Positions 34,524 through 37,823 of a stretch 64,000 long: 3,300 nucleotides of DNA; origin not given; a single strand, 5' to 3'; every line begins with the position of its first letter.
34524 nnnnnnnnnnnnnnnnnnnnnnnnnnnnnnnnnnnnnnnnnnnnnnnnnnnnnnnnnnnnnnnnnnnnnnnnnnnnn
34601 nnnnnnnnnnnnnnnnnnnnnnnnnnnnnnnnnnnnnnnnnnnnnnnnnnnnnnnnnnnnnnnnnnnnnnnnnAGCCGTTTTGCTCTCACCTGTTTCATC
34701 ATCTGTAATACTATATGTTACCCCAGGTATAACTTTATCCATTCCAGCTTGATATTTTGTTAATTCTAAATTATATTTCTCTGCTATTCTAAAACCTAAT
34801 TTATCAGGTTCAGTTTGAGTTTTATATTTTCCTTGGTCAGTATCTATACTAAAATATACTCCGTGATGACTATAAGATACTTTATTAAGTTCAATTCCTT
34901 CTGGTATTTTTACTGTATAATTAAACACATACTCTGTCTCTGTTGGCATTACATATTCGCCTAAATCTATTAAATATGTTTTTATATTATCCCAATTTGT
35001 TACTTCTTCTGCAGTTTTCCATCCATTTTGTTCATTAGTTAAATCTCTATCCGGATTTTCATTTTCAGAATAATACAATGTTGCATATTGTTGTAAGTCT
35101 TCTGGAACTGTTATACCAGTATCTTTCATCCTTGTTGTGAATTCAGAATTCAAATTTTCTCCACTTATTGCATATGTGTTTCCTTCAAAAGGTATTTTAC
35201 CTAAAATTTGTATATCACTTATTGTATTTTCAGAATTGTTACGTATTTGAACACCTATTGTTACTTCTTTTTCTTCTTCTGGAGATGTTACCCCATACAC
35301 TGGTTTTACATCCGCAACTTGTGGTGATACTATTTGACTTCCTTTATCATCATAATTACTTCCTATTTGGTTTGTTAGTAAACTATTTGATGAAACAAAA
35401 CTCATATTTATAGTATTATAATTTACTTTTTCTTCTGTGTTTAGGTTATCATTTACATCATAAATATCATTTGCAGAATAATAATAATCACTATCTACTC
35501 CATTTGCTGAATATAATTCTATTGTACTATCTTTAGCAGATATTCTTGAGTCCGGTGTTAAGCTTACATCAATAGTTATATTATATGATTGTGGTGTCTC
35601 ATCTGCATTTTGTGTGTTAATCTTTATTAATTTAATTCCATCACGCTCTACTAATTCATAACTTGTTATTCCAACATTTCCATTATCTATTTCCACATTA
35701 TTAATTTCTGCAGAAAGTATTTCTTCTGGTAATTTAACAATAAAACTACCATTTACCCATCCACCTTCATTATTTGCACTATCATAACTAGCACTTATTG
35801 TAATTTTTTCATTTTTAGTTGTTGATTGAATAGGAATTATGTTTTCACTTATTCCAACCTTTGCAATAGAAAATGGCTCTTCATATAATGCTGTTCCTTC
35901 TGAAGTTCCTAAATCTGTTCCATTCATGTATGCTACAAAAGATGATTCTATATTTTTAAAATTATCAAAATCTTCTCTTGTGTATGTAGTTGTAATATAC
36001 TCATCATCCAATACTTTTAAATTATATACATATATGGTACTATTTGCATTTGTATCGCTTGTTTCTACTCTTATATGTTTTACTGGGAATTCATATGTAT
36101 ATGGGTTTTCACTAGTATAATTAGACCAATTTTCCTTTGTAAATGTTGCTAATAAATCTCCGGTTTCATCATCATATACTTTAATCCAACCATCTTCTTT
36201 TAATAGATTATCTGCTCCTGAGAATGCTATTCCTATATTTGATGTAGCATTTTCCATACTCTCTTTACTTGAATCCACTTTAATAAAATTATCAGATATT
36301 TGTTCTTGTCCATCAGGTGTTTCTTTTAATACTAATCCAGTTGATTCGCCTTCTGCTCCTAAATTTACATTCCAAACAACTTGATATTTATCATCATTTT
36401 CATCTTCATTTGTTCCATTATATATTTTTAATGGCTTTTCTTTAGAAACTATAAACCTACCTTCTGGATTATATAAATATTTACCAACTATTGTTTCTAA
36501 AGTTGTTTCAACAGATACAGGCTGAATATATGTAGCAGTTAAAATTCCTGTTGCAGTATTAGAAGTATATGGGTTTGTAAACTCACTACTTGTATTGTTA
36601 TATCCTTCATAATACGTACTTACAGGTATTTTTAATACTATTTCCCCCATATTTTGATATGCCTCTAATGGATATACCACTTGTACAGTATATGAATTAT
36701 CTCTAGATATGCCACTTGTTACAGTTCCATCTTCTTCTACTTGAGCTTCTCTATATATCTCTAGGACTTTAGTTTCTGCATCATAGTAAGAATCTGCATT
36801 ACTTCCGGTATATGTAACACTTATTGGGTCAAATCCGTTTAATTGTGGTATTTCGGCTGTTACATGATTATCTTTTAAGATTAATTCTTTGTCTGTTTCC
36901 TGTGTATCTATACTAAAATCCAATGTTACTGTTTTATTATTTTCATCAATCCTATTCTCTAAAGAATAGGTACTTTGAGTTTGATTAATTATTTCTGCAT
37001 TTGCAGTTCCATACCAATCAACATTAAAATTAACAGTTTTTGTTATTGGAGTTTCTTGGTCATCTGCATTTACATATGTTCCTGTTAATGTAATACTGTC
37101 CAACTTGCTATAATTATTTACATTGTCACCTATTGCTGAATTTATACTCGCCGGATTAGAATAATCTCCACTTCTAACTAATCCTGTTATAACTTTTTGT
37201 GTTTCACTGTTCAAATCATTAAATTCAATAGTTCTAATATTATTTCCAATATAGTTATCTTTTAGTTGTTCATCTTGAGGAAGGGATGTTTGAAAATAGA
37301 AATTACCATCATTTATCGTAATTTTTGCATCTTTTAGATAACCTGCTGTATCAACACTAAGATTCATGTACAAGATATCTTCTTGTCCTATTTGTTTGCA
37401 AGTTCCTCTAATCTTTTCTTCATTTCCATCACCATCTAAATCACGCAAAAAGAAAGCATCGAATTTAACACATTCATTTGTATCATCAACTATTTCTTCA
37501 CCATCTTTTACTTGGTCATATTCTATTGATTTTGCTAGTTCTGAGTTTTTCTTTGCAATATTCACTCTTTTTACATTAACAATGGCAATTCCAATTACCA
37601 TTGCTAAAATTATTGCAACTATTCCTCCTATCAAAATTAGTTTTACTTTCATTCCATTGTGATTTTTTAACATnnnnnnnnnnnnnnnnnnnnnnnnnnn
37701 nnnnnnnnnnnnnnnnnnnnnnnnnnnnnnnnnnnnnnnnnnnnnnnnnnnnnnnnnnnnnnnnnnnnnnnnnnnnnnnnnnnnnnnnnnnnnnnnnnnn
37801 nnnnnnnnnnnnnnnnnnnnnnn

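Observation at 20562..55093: Tandem pair of giant paralogous surface proteins (5703 and 4665 aa) fills half the window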

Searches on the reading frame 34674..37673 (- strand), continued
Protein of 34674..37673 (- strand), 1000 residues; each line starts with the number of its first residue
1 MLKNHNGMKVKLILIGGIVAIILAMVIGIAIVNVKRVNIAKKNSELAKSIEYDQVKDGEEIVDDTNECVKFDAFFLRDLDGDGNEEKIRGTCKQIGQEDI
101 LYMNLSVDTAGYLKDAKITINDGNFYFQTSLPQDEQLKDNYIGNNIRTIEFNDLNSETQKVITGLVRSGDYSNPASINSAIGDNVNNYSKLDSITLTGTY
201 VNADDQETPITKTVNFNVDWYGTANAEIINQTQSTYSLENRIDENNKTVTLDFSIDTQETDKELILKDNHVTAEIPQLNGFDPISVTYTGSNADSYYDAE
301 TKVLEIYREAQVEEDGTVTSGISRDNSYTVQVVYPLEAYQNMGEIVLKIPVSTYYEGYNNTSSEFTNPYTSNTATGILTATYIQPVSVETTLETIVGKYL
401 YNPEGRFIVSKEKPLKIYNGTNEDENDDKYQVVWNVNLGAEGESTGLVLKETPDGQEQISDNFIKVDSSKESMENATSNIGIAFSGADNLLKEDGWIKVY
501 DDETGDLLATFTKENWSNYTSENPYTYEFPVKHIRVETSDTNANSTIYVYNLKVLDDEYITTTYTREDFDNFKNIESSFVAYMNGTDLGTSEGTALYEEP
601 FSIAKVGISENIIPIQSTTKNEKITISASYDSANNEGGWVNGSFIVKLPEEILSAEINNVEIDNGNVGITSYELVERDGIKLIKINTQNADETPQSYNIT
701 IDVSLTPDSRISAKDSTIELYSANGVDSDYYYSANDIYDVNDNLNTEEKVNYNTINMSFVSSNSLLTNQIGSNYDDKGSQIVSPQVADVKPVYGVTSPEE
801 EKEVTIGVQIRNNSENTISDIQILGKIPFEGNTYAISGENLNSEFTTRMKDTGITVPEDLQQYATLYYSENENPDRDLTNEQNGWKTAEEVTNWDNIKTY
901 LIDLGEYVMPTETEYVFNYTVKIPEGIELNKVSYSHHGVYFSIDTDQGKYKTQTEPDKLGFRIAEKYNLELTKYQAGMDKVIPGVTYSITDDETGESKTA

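Call 63: search_protein_representatives(protein=window:34794-37544:-)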
Query: 917 residues. Proteins with E-value up to 0.001 (for the whole library): 772; up to 1e-10: 649; up to 1e-30: 388. The best 150 are listed.
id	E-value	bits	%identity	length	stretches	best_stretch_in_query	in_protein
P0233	0.0e+00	1132.3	59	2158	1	2-917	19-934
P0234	0.0e+00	1081.9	57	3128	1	2-917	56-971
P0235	0.0e+00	1081.8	56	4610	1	2-917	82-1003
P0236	0.0e+00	1080.3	56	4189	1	2-917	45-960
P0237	0.0e+00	1080.2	56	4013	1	2-917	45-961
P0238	0.0e+00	1064.4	55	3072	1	1-917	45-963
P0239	0.0e+00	1046.4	54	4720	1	2-917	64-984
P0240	0.0e+00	1038.4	54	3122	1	2-917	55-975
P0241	0.0e+00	1021.3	54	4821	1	2-917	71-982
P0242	0.0e+00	1017.1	54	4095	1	2-917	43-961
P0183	2.4e-288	975.7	52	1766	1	2-917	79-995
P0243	3.8e-285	965.1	53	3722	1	2-917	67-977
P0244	3.3e-284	962.0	52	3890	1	2-917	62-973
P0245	1.3e-283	960.0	54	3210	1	2-917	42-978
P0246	1.2e-282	956.8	53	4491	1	9-917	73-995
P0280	3.0e-223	760.3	99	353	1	299-651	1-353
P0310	5.8e-191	653.5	42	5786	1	2-917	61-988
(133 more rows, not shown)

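Call 96: list_cluster_members(proteins=[P0280, P0233, P0310])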
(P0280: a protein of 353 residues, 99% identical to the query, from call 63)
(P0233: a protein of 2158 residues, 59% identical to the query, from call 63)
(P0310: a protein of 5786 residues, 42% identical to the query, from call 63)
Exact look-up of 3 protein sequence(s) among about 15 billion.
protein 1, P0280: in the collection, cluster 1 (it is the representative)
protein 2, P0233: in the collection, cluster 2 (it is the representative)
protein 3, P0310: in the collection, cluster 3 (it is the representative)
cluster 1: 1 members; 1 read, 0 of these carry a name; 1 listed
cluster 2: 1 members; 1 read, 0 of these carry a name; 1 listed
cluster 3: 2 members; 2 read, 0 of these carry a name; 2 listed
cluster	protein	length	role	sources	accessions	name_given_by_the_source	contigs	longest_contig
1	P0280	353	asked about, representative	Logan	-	-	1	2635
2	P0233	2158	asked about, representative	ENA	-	-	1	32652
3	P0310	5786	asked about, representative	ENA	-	-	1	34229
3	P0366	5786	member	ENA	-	-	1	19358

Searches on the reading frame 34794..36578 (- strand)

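Call 69: search_protein_families(library=pfam, proteins=[window:34794-36578:-], max_evalue=1)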
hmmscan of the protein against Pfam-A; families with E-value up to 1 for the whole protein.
window:34794-36578:- (595 aa): 1 family
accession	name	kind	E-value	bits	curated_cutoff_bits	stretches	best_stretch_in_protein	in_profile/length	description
PF02731.20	SKIP_SNW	-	0.15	12.1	25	1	508-541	55-89/158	SKIP/SNW domain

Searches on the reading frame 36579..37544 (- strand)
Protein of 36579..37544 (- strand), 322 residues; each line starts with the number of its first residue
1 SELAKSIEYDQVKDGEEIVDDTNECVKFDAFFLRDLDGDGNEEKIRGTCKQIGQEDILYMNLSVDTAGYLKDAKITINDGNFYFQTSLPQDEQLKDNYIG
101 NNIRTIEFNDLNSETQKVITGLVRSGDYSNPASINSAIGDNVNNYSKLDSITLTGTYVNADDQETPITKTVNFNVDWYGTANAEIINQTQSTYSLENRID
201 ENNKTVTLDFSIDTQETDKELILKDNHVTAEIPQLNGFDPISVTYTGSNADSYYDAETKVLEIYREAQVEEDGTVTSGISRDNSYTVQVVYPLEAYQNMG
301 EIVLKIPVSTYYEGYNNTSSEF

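Call 60: predict_structure(alignment_id=A3)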
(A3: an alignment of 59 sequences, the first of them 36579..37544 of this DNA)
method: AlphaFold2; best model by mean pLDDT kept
length: 322 residues; sequences in the alignment: 59
mean_pLDDT: 93.4   pTM: 0.85
mean pLDDT of the five models: 93.4, 93.3, 92.8, 91.9, 91.9
residues with pLDDT >= 90: 275; 70-90: 40; 50-70: 7; < 50: 0
segments of 3 or more residues with pLDDT < 50: none
pLDDT, mean of each block of 10 residues (from residue 1): 92 96 95 94 97 97 92 95 97 97 97 96 95 93 96 97 97 97 80 80 91 93 96 94 94 97 96 92 94 81 88 94 84
secondary structure, 60 per line:
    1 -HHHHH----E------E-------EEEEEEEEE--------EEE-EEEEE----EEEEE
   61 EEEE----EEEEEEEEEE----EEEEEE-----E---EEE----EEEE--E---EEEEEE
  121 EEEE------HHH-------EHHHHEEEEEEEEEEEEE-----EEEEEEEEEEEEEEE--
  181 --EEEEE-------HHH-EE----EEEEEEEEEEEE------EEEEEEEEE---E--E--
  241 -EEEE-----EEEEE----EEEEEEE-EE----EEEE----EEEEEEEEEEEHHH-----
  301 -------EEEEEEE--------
elements in order: H2-6 E26-34 E43-45 E47-51 E56-64 E69-78 E83-88 E98-100 E105-108 E115-124 H142-145 E146-158 E164-178 E183-187 E205-216 E223-231 E242-245 E251-255 E260-266 E274-277 E282-292 E308-314

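Call 62: fold_search(model_id=the predicted structure, library=pdb)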
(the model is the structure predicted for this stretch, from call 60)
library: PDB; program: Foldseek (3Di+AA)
matches with E <= 10: 1514; with E <= 0.001: 116
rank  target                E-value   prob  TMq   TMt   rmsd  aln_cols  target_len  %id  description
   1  6avu_A                5.6e-09  1.00  0.40  0.18  10.2       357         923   11  Human alpha-V beta-3 Integrin (open conformation) in complex with the therapeutic antibody LM609 (released 2017-11-01)
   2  6avr_A                9.5e-09  1.00  0.42  0.18  10.1       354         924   10  Human alpha-V beta-3 Integrin (intermediate conformation) in complex with the therapeutic antibody LM609 (released 2017-11-01)
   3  8xen_A                1.6e-08  1.00  0.40  0.17  11.2       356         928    8  Cryo-EM structure of integrin ITGAV/ITGB3 complex, conformation 4 (released 2024-12-18)
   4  6avq_A                3.5e-08  1.00  0.40  0.17  10.5       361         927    9  The Therapeutic Antibody LM609 Selectively Inhibits Ligand Binding to Human alpha-V beta-3 Integrin via Steric Hindran (released 2017-11-01)
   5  8xez_A                4.4e-08  1.00  0.37  0.17  11.5       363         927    8  Cryo-EM structure of integrin ITGAV/ITGB3 complex, conformation 5 (released 2024-12-18)
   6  8xei_A                1.6e-07  1.00  0.40  0.17  11.0       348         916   10  Cryo-EM structure of integrin ITGAV/ITGB3 complex, conformation 1 (released 2024-12-18)
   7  4g1e_A                2.8e-07  1.00  0.39  0.16  11.8       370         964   10  Crystal structure of integrin alpha V beta 3 with coil-coiled tag. (released 2012-12-12)
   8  3ije_A                4.1e-07  1.00  0.42  0.18  10.4       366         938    8  Crystal structure of the complete integrin alhaVbeta3 ectodomain plus an Alpha/beta transmembrane fragment (released 2009-09-29)
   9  4o02_A                4.7e-07  1.00  0.44  0.19   8.6       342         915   10  AlphaVBeta3 integrin in complex with monoclonal antibody FAB fragment. (released 2014-04-02)
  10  2ral_B                5.2e-07  1.00  0.24  0.24  21.0       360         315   13  Crystal Structure Analysis of double cysteine mutant of S.epidermidis adhesin SdrG: Evidence for the Dock,Lock and Lat (released 2007-11-06)
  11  4g1m_A                8.3e-07  1.00  0.42  0.18  11.1       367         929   11  Re-refinement of alpha V beta 3 structure (released 2012-12-12)
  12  8t2v_A                8.7e-07  1.00  0.39  0.17  14.7       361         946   10  Cryo-EM Structures of Full-length Integrin alphaIIbbeta3 in Native Lipids (released 2023-07-26)
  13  4neh_A                1.1e-06  1.00  0.37  0.15   9.6       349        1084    9  An internal ligand-bound, metastable state of a leukocyte integrin, aXb2 (released 2014-01-15)
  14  4b60_A                1.1e-06  1.00  0.23  0.25  19.9       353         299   10  Structure of rFnBPA(189-505) in complex with fibrinogen gamma chain C- terminal peptide (released 2013-10-09)
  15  3fcs_A                1.5e-06  1.00  0.39  0.17   9.1       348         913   10  Structure of complete ectodomain of integrin aIIBb3 (released 2009-01-20)
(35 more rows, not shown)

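Call 69: search_protein_families(library=pfam, proteins=[window:36579-37544:-], max_evalue=1)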
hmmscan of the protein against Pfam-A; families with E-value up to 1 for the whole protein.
window:36579-37544:- (322 aa): 1 family
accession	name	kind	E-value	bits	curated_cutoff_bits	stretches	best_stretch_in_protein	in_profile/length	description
PF21111.3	CDI_toxin_EC869_like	-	0.061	14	27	1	83-162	8-84/123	CDI toxin restriction endonuclease-like domain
